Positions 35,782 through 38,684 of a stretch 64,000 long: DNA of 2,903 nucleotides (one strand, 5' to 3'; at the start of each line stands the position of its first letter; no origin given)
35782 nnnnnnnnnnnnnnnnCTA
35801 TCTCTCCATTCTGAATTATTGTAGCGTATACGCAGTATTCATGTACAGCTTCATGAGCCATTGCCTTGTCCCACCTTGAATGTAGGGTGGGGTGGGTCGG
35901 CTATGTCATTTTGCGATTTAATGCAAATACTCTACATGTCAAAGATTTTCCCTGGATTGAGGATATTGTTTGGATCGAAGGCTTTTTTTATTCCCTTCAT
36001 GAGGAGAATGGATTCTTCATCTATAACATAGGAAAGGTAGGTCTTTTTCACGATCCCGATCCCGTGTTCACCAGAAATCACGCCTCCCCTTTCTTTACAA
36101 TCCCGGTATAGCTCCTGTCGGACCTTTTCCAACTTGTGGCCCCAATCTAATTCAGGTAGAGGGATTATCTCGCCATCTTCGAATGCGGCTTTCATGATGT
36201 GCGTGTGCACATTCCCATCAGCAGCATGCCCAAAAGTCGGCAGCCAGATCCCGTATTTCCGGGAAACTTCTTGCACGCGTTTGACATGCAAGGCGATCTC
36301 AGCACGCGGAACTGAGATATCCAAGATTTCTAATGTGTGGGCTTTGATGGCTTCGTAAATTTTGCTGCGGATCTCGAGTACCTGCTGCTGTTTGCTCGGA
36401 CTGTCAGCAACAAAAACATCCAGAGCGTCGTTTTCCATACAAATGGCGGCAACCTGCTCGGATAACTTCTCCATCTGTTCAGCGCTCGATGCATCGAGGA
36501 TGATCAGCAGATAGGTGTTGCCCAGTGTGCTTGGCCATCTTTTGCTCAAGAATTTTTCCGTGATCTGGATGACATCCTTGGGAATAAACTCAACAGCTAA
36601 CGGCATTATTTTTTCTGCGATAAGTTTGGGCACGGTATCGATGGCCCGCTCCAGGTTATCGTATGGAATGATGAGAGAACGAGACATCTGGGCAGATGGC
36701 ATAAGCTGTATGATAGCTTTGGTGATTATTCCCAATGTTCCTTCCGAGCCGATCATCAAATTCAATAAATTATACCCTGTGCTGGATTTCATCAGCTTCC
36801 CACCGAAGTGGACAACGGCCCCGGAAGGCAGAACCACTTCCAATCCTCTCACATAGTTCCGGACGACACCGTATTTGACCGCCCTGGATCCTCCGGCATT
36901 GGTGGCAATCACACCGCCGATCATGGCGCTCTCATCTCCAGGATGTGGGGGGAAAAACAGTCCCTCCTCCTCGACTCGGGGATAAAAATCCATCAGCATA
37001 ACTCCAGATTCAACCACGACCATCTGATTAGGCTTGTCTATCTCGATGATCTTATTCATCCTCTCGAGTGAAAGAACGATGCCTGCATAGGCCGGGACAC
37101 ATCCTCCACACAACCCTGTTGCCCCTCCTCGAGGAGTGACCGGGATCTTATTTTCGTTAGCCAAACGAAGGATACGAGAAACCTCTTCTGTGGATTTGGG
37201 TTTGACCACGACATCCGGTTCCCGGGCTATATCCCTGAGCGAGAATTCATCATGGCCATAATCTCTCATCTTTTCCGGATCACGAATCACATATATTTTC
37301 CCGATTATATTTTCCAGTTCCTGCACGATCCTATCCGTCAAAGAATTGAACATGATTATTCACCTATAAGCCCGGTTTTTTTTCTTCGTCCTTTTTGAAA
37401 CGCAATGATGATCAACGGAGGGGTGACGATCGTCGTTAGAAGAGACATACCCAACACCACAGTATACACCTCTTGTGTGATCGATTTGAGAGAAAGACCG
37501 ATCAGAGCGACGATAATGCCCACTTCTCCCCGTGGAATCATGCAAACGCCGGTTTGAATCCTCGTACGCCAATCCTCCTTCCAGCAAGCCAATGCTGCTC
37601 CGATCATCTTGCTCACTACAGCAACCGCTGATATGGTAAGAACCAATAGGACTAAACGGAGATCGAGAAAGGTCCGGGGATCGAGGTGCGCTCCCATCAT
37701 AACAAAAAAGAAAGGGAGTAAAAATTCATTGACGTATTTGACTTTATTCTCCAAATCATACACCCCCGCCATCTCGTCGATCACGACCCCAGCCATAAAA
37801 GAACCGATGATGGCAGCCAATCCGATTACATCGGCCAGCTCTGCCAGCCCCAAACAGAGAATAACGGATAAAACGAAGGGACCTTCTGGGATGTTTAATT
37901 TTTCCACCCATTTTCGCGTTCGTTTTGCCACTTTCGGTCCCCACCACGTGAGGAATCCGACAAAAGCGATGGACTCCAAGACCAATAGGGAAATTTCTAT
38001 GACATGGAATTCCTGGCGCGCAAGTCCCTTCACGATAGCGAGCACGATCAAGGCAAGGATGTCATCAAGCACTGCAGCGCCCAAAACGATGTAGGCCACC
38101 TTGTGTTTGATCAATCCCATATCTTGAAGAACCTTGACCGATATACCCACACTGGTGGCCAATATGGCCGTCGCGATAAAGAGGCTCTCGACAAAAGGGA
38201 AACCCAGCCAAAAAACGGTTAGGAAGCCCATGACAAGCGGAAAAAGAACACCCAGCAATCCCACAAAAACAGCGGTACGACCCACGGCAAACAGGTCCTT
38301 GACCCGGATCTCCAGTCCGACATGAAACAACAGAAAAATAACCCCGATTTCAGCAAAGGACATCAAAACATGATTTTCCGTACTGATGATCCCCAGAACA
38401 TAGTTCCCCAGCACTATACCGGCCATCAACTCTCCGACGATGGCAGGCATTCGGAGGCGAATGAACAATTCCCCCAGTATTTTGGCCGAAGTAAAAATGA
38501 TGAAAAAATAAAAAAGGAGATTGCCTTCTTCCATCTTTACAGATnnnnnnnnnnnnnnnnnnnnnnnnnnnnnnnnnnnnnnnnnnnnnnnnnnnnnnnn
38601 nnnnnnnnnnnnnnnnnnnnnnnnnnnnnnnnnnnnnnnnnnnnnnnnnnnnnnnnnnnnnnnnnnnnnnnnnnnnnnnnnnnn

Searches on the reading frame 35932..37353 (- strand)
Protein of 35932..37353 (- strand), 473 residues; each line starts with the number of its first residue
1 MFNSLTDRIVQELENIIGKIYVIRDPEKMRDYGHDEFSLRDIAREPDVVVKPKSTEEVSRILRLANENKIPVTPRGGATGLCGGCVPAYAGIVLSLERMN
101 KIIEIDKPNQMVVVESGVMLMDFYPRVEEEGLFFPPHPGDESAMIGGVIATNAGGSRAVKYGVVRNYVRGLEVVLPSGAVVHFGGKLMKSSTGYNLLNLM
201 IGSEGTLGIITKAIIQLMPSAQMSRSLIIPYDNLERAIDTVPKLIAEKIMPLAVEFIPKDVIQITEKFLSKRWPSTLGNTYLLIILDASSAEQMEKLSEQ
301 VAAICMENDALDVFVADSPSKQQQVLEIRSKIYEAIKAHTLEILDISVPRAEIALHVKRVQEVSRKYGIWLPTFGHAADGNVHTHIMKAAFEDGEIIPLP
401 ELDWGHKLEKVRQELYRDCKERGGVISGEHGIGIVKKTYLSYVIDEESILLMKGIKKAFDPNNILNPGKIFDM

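Call 46: search_protein_families(library=pfam, proteins=[window:35932-37353:-], max_evalue=0.00001)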
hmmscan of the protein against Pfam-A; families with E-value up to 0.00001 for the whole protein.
window:35932-37353:- (473 aa): 2 families
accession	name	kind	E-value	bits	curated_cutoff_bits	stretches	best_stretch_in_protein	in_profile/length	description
PF02913.24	FAD-oxidase_C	-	1.3e-52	179.4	21.2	1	224-470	5-248/248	FAD linked oxidases, C-terminal domain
PF01565.28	FAD_binding_4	-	5.3e-42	143.2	26.4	1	46-183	1-138/139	FAD binding domain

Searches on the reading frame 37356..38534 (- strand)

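Call 46: search_protein_families(library=pfam, proteins=[window:37356-38534:-], max_evalue=0.00001)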
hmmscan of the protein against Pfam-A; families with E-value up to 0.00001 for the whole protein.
window:37356-38534:- (392 aa): 1 family
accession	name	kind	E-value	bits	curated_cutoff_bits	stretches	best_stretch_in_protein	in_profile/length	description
PF00999.27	Na_H_Exchanger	-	1.8e-67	228.3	26.2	1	18-375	8-369/375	Sodium/hydrogen exchanger, transmembrane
